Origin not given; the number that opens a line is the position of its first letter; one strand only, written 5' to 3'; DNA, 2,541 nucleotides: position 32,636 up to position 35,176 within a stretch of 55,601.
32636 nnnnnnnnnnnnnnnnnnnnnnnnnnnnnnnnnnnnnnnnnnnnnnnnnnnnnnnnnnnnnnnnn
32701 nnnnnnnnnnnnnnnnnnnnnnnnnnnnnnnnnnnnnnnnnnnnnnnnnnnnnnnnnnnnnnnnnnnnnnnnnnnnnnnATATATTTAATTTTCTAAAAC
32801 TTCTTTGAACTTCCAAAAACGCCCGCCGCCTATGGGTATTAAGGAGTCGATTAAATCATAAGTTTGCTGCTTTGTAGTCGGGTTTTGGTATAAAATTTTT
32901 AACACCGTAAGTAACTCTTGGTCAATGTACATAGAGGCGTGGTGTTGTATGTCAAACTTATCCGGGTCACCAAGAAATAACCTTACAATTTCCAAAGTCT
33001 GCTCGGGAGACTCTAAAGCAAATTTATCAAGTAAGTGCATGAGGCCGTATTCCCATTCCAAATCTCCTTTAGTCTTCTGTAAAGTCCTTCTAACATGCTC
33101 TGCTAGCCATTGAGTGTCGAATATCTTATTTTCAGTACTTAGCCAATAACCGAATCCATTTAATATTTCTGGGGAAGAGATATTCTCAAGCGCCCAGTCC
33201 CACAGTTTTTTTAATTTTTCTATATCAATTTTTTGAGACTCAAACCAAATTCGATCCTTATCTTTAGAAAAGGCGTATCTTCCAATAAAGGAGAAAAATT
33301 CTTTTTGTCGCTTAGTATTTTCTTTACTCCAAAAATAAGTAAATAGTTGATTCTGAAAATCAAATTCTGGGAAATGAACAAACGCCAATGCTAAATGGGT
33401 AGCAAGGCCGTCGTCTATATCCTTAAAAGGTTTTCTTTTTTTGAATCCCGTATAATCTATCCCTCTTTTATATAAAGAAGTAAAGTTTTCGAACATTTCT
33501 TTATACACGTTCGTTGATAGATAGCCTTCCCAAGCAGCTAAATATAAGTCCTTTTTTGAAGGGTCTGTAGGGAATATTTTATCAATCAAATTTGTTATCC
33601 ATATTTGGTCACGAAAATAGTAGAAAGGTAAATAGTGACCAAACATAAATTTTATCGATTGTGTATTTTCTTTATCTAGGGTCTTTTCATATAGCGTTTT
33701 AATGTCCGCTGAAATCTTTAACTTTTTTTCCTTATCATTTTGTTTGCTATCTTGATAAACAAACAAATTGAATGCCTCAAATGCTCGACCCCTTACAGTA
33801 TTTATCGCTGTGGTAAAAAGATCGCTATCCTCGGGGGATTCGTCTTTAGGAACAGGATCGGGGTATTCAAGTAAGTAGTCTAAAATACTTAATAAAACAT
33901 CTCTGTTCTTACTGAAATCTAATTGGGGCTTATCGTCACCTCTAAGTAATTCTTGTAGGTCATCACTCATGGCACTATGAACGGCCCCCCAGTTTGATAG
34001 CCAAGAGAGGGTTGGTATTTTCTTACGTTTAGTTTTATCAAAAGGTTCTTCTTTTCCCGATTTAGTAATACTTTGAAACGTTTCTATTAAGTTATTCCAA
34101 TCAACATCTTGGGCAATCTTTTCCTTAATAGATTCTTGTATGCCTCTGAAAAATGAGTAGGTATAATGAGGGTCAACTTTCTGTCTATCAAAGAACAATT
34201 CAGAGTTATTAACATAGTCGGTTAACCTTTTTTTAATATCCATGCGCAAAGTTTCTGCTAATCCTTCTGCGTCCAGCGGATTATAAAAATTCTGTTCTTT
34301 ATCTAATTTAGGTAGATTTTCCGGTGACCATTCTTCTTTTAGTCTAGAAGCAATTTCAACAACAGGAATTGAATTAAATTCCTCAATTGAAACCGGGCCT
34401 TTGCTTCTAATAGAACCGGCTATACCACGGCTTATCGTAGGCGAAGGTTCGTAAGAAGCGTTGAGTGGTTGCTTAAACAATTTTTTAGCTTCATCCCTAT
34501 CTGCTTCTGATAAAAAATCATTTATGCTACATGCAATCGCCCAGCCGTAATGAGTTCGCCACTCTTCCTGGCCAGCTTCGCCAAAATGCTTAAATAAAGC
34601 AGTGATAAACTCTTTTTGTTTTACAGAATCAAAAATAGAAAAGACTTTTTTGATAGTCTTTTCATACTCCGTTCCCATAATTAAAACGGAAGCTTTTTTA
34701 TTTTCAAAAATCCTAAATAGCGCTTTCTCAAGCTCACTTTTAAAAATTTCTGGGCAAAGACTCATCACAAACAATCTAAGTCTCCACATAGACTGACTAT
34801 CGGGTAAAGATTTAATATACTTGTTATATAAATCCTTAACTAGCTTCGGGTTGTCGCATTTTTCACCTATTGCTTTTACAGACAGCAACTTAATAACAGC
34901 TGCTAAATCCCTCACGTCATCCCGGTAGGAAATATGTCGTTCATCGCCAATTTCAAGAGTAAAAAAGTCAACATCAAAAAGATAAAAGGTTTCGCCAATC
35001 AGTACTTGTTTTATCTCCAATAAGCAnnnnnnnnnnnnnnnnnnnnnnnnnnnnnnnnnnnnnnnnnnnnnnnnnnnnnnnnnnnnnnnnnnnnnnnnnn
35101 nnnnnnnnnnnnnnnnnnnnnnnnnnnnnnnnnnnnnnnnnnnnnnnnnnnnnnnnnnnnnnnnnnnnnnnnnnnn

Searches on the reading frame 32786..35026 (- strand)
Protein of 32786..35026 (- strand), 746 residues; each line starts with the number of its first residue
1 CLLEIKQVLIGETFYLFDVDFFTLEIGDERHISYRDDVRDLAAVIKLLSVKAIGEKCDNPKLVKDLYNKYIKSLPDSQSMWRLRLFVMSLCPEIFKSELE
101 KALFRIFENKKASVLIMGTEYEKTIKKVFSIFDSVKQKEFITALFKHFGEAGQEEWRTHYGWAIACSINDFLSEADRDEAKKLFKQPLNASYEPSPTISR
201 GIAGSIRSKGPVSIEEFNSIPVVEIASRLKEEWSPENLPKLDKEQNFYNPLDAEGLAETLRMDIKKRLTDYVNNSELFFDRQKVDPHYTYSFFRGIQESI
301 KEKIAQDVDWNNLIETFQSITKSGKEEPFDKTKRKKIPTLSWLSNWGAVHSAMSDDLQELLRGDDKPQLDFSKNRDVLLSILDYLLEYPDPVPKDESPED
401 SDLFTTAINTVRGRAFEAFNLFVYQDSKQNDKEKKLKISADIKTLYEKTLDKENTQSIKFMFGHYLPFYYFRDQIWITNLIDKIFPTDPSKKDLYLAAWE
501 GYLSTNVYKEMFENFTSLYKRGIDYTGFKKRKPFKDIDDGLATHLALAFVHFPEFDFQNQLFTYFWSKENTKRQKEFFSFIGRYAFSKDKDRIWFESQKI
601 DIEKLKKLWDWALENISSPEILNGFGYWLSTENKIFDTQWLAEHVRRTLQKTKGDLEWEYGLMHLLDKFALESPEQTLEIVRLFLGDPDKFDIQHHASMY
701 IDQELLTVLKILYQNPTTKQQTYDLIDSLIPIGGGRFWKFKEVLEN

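Call 50: search_protein_families(library=padloc, proteins=[window:32786-35026:-], max_evalue=0.0001)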
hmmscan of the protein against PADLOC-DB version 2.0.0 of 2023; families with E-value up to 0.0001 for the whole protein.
window:32786-35026:- (746 aa): 1 family
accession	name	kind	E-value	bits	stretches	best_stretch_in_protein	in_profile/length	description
PDLC04166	Dsr1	-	1.5e-25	87.2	1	208-717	732-1198/1227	-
